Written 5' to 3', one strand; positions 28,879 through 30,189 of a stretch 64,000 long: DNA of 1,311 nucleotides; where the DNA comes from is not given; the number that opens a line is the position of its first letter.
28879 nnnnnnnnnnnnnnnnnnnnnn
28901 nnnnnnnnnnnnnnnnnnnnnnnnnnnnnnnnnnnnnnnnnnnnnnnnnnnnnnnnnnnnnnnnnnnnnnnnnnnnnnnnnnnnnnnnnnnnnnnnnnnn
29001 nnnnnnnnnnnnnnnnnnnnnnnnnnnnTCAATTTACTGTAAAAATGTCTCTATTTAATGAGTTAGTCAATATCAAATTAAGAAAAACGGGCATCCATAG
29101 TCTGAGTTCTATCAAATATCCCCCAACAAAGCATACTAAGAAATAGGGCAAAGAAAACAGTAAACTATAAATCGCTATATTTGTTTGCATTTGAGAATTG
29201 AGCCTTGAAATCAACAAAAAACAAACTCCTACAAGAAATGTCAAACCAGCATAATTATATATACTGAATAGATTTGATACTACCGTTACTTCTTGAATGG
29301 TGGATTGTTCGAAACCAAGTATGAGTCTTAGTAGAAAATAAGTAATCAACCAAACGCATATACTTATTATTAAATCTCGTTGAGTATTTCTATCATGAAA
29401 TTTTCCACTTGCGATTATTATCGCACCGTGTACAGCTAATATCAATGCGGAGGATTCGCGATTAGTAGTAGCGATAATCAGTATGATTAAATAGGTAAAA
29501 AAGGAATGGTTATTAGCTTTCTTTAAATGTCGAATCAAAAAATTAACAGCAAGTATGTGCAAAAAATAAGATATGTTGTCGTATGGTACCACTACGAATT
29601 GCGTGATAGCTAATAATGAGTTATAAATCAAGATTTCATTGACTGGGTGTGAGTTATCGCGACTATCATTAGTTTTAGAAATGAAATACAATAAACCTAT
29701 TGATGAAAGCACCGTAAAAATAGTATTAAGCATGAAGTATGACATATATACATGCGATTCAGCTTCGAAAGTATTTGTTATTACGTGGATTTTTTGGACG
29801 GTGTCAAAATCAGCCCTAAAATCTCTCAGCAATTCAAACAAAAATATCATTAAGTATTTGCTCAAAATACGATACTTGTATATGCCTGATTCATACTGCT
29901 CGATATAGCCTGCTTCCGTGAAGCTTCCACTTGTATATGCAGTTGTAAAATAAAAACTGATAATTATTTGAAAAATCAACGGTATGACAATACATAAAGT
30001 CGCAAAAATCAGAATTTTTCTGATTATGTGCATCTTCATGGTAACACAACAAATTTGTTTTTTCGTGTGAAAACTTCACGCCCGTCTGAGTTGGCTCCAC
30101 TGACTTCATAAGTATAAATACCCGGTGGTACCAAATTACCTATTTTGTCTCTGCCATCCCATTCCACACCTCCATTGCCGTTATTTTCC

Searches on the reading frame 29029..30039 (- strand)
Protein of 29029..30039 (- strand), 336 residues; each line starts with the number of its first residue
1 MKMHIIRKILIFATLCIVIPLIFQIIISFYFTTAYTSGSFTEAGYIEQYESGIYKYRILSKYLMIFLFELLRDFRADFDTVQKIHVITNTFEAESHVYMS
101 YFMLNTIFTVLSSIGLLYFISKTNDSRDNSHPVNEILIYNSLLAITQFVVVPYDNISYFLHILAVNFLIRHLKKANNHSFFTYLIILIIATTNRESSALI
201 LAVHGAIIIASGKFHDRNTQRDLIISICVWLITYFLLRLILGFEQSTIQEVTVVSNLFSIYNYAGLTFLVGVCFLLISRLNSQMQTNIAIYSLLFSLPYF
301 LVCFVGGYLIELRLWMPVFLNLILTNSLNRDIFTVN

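Call 65: search_protein_families(library=pfam, proteins=[window:29029-30039:-], max_evalue=0.00001)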
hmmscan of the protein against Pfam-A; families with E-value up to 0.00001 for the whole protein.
window:29029-30039:- (336 aa): 0 families

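Call 73: list_cluster_members(proteins=[window:29029-30039:-, window:28023-29042:+])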
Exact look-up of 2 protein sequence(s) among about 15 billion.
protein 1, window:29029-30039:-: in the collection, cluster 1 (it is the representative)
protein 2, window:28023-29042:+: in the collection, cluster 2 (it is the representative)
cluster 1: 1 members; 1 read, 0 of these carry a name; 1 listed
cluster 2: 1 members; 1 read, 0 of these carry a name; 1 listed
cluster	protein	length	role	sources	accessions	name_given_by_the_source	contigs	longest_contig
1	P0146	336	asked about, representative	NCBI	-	-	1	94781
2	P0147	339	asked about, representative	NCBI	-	-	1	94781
